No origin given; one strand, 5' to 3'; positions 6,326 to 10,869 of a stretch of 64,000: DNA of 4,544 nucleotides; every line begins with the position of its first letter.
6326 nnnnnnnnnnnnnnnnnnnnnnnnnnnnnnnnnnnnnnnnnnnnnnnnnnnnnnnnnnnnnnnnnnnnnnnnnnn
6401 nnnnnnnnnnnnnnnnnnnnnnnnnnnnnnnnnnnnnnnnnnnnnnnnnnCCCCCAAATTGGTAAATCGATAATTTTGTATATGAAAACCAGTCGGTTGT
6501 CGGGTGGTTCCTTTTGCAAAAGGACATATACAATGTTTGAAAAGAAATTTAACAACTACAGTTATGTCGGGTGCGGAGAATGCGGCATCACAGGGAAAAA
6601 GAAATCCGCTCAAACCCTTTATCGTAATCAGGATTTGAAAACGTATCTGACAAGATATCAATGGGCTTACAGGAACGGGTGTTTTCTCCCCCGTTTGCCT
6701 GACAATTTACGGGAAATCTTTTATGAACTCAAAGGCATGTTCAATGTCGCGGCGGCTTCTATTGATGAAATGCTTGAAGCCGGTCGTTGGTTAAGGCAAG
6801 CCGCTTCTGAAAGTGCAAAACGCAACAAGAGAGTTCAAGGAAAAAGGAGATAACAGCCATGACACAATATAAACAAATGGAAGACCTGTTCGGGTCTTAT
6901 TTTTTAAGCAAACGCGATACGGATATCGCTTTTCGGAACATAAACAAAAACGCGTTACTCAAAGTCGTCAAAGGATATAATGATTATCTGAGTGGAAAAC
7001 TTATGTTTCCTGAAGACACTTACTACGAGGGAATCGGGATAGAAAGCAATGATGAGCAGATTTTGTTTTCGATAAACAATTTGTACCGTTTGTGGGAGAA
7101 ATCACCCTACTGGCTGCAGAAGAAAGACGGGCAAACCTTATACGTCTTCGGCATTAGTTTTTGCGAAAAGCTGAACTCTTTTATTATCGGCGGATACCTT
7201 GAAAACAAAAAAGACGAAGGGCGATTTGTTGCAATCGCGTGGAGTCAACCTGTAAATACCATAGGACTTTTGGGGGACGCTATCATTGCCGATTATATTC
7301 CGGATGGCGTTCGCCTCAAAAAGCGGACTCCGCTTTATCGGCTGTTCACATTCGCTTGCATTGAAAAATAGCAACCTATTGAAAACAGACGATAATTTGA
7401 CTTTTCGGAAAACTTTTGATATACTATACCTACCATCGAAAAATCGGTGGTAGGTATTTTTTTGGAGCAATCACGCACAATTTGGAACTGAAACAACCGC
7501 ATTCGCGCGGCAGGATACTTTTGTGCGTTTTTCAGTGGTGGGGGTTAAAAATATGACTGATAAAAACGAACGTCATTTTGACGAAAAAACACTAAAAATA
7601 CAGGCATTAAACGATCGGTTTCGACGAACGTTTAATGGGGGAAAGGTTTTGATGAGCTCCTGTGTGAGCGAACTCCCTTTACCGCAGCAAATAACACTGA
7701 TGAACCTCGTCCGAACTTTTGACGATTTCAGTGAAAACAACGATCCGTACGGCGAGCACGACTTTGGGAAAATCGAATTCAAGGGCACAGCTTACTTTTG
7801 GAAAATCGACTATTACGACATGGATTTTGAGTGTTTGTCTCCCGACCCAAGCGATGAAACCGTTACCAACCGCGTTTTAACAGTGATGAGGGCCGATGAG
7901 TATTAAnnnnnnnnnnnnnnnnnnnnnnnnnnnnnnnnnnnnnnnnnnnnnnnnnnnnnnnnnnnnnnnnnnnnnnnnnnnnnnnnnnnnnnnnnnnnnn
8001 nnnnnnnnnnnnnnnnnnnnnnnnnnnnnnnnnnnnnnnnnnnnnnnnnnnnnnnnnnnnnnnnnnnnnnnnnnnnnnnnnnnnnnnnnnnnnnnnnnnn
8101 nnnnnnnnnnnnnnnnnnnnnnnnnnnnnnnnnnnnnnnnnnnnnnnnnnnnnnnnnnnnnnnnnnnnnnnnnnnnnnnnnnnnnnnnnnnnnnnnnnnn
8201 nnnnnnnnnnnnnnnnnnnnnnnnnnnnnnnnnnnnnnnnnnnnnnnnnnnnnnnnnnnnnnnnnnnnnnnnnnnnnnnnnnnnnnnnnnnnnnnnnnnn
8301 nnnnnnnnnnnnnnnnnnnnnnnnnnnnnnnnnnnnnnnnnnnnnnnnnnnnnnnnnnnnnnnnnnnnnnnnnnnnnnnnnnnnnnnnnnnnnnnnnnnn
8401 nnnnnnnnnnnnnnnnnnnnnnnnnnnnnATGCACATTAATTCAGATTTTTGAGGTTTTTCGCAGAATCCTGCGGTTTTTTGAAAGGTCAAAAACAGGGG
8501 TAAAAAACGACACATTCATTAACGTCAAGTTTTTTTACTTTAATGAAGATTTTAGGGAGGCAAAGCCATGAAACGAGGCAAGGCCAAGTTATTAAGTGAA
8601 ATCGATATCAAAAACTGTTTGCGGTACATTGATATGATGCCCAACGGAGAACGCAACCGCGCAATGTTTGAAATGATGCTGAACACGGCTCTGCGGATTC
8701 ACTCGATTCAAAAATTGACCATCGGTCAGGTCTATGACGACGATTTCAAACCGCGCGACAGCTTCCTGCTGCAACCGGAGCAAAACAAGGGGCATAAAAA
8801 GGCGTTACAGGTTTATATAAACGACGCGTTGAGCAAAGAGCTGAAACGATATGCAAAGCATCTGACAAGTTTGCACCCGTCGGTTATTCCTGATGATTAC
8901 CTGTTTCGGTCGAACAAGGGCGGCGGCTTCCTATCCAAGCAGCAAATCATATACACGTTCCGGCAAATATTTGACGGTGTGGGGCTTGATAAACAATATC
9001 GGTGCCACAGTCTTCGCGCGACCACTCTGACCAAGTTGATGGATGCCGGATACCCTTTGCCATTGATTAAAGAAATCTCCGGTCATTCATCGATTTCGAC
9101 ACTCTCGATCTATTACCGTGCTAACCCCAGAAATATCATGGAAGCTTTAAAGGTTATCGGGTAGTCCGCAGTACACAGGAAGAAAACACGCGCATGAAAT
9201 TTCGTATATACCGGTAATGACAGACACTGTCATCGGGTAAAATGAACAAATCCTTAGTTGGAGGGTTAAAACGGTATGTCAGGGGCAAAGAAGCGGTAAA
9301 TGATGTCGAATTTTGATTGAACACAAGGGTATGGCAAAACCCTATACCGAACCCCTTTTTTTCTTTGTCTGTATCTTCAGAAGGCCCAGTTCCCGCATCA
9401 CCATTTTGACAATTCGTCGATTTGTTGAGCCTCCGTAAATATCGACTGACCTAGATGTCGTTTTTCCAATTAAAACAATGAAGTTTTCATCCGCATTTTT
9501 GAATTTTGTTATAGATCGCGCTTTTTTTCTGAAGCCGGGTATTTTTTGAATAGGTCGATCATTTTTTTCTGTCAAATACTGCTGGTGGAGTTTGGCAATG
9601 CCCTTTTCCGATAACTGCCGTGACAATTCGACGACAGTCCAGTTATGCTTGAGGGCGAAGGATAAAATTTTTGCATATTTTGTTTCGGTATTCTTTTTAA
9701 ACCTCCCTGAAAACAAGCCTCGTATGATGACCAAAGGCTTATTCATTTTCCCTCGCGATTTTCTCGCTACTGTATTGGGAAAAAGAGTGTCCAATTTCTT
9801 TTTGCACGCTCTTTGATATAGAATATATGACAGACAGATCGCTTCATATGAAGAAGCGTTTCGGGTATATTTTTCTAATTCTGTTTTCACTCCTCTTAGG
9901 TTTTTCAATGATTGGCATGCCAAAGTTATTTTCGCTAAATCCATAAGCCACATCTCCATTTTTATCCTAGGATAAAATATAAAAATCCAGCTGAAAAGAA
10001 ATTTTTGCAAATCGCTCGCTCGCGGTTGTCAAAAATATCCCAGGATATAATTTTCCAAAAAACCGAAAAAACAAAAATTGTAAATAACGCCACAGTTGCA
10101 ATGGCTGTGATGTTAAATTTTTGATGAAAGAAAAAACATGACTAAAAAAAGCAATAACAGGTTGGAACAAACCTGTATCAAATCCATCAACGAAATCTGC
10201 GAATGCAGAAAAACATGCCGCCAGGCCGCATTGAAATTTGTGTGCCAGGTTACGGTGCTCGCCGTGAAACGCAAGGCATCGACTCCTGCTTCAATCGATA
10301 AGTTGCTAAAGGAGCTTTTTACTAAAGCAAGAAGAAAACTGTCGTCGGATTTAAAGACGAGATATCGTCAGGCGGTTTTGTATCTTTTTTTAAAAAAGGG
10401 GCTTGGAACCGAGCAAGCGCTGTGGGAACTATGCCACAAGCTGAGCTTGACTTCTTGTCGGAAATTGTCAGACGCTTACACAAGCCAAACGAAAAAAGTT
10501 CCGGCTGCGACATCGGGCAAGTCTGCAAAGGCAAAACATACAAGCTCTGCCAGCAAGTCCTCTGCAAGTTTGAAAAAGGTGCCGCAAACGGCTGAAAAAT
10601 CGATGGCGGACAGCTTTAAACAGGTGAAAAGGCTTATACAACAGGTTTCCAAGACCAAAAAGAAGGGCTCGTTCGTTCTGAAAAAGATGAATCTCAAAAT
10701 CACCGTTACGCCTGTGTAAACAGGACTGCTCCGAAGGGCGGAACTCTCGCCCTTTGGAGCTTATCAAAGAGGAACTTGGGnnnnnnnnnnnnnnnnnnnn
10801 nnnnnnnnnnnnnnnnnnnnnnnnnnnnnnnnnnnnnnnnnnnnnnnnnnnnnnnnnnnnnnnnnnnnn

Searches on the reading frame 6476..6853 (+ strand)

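Call 7: search_protein_families(library=pfam, proteins=[window:6476-6853:+], max_evalue=0.01)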
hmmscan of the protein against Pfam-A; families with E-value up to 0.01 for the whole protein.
window:6476-6853:+ (125 aa): 1 family
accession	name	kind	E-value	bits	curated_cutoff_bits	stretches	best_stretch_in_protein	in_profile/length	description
PF14354.12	Lar_restr_allev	-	0.0053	17.4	28.6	1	13-41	8-34/58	Restriction alleviation protein Lar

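Call 74: search_protein_families(library=phrogs, proteins=[window:6476-6853:+], max_evalue=0.01)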
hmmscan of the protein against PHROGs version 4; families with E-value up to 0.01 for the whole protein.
window:6476-6853:+ (125 aa): 0 families

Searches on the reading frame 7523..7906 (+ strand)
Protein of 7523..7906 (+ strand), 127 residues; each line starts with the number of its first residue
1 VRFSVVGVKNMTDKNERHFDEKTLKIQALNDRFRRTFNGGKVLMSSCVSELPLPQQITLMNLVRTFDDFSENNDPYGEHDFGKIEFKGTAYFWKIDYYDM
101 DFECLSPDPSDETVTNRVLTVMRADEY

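Call 7: search_protein_families(library=pfam, proteins=[window:7523-7906:+], max_evalue=0.01)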
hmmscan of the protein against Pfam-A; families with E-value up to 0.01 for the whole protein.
window:7523-7906:+ (127 aa): 1 family
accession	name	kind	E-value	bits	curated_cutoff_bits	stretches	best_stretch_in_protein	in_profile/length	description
PF12599.13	DUF3768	-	1.6e-32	111.7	25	1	47-126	4-83/83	Protein of unknown function (DUF3768)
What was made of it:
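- Checked: The neighbours it named are there: DUF3768 at 7523-7906 and a small tyrosine recombinase at 8568-9164 (call 7).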

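Call 73: search_protein_families(library=padloc, proteins=[window:7523-7906:+], max_evalue=0.001)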
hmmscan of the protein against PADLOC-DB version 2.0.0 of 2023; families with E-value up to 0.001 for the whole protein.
window:7523-7906:+ (127 aa): 0 families

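Call 74: search_protein_families(library=phrogs, proteins=[window:7523-7906:+], max_evalue=0.01)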
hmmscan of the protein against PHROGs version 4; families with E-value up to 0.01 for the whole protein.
window:7523-7906:+ (127 aa): 0 families

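Call 83: search_protein_families(library=ncbifam, proteins=[window:7523-7906:+], max_evalue=0.01)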
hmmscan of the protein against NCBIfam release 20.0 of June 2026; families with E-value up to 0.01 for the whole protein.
window:7523-7906:+ (127 aa): 0 families

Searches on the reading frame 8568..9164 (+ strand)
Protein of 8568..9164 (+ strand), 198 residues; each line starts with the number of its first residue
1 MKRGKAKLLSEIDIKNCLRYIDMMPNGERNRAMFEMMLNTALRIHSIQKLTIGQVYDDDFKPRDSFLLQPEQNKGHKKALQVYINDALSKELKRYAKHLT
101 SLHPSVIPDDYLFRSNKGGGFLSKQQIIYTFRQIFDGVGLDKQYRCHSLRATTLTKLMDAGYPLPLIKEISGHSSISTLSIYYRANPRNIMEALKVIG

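Call 7: search_protein_families(library=pfam, proteins=[window:8568-9164:+], max_evalue=0.01)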
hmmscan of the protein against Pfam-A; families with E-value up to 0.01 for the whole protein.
window:8568-9164:+ (198 aa): 2 families
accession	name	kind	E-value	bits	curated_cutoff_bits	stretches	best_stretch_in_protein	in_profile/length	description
PF00589.27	Phage_integrase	-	4.3e-23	82.4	27.1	1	10-187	4-170/172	Phage integrase family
PF16795.10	Phage_integr_3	-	0.0013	19.1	27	0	13-94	8-87/161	Archaeal phage integrase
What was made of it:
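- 8568..9164 (+): Small (198 aa) Xer-like tyrosine recombinase with the catalytic domain only; a candidate multimer resolvase. Phage_integrase 4e-23 (call 7).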

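Call 73: search_protein_families(library=padloc, proteins=[window:8568-9164:+], max_evalue=0.001)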
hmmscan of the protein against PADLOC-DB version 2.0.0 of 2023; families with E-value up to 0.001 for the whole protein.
window:8568-9164:+ (198 aa): 0 families

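Call 74: search_protein_families(library=phrogs, proteins=[window:8568-9164:+], max_evalue=0.01)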
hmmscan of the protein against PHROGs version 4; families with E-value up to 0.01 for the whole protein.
window:8568-9164:+ (198 aa): 3 families
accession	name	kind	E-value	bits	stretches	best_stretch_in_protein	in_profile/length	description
phrog_216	-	integration and excision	1.4e-33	117.3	1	2-193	49-232/301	integrase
phrog_1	-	integration and excision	8.1e-26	92.4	1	7-194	269-444/611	integrase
phrog_7685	-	integration and excision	1.7e-05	25.5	1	81-190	130-228/240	integrase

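Call 83: search_protein_families(library=ncbifam, proteins=[window:8568-9164:+], max_evalue=0.01)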
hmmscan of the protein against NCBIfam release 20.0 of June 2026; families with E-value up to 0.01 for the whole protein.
window:8568-9164:+ (198 aa): 10 families
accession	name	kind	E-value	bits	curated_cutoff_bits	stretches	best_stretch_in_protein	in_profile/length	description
NF040815.2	recomb_XerA_Arch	equivalog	9.2e-23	81.1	220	1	5-189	93-258/263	site-specific tyrosine recombinase/integron integrase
TIGR02224.1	recomb_XerC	equivalog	5.1e-18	65.5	335.15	1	13-190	111-282/295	tyrosine recombinase XerC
TIGR02225.1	recomb_XerD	equivalog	2.5e-17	63.1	329.6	1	6-193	101-282/290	site-specific tyrosine recombinase XerD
NF001399.0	PRK00283.1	subfamily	2.3e-15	56.6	279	1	7-186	112-284/300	tyrosine recombinase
NF002331.0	PRK01287.1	subfamily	1.3e-13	50.7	371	1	3-185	136-312/365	site-specific tyrosine recombinase XerC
TIGR02249.1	integrase_gron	subfamily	4.1e-07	29.6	265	1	122-183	237-298/315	integron integrase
NF047926.1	integrase_GmtZ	equivalog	1.8e-06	26.2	600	1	141-194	425-479/784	gamma-mobile-trio integrase GmtZ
NF007370.0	PRK09870.1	subfamily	3.5e-05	23.5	221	1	5-185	9-178/200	tyrosine-type DNA invertase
NF003462.0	PRK05084.1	equivalog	0.00023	20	267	1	25-195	192-354/360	tyrosine recombinase XerS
NF011946.0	PRK15417.1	equivalog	0.00024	20.4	435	1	125-184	255-314/337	integron integrase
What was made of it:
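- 8568..9164 (+): XerA/C/D-like (call 83).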

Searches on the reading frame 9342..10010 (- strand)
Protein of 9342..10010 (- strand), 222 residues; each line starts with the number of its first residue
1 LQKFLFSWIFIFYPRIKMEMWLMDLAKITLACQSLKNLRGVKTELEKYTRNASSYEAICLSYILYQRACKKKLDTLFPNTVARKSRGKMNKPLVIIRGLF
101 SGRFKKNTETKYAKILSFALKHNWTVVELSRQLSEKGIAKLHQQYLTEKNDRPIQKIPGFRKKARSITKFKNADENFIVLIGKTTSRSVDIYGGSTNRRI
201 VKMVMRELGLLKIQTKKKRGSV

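Call 7: search_protein_families(library=pfam, proteins=[window:9342-10010:-], max_evalue=0.01)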
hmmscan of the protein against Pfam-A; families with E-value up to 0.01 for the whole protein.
window:9342-10010:- (222 aa): 0 families

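Call 73: search_protein_families(library=padloc, proteins=[window:9342-9944:-], max_evalue=0.001)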
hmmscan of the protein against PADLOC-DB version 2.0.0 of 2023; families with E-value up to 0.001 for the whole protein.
window:9342-9944:- (200 aa): 0 families

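Call 74: search_protein_families(library=phrogs, proteins=[window:9342-9944:-], max_evalue=0.01)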
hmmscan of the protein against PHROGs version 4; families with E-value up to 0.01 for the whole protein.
window:9342-9944:- (200 aa): 0 families

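Call 81: search_solved_structures(query=window:9342-9944:-, max_evalue=1)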
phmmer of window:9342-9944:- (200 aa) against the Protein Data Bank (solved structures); distinct sequences matched with E-value up to 1: 0.

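Call 83: search_protein_families(library=ncbifam, proteins=[window:9342-9944:-], max_evalue=0.01)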
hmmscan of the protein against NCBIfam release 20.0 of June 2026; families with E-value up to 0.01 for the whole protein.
window:9342-9944:- (200 aa): 0 families
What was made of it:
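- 9342..9944 (-): g200, a divergently transcribed gene and candidate regulator. It co-occurs with the palindromes. No family hit (calls 7, 73, 74, 81, 83).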

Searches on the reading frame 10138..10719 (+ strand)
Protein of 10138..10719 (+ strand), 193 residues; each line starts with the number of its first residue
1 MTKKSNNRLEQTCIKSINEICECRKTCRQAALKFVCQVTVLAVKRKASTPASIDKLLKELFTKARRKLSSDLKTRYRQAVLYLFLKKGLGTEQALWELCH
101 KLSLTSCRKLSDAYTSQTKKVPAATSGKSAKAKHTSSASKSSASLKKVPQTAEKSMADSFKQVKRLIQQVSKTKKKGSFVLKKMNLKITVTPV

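Call 7: search_protein_families(library=pfam, proteins=[window:10138-10719:+], max_evalue=0.01)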
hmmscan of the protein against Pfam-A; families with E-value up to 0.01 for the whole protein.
window:10138-10719:+ (193 aa): 1 family
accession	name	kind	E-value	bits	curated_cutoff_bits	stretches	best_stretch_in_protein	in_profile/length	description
PF24393.1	Pepco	-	0.00038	21.4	27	1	118-191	14-86/112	Pepco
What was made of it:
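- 10138..10719 (+): g193, the upstream gene in the same operon. A positional counterpart of 200-220 aa abuts the Rep-RecQ start in every locus. Only a weak sub-threshold Pepco hit (call 7).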

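Call 73: search_protein_families(library=padloc, proteins=[window:10138-10719:+], max_evalue=0.001)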
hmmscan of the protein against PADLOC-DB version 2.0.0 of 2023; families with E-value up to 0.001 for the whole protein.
window:10138-10719:+ (193 aa): 0 families

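Call 74: search_protein_families(library=phrogs, proteins=[window:10138-10719:+], max_evalue=0.01)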
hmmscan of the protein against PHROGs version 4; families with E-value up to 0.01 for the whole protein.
window:10138-10719:+ (193 aa): 0 families

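Call 82: search_solved_structures(query=window:10138-10719:+, max_evalue=1)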
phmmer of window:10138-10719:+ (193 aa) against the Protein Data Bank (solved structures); distinct sequences matched with E-value up to 1: 2.
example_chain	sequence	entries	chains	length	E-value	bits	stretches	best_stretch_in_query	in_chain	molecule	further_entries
9r1o_A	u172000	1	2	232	0.00097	22.8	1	142-184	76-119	sc-apCC-6-DPH-NR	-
8qad_A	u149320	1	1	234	0.013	19.2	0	142-184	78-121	sc-apCC-6-LLIA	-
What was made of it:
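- Tried and rejected: g200, g193, g177 and g170 gave no family or structure hits (calls 7, 73, 74, 81-83).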

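Call 83: search_protein_families(library=ncbifam, proteins=[window:10138-10719:+], max_evalue=0.01)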
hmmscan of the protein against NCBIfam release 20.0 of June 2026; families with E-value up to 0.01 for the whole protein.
window:10138-10719:+ (193 aa): 1 family
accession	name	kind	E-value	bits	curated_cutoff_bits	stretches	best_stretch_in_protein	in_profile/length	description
NF011622.0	PRK15048.1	equivalog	0.0015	17.7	900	1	104-181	265-342/553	methyl-accepting chemotaxis protein II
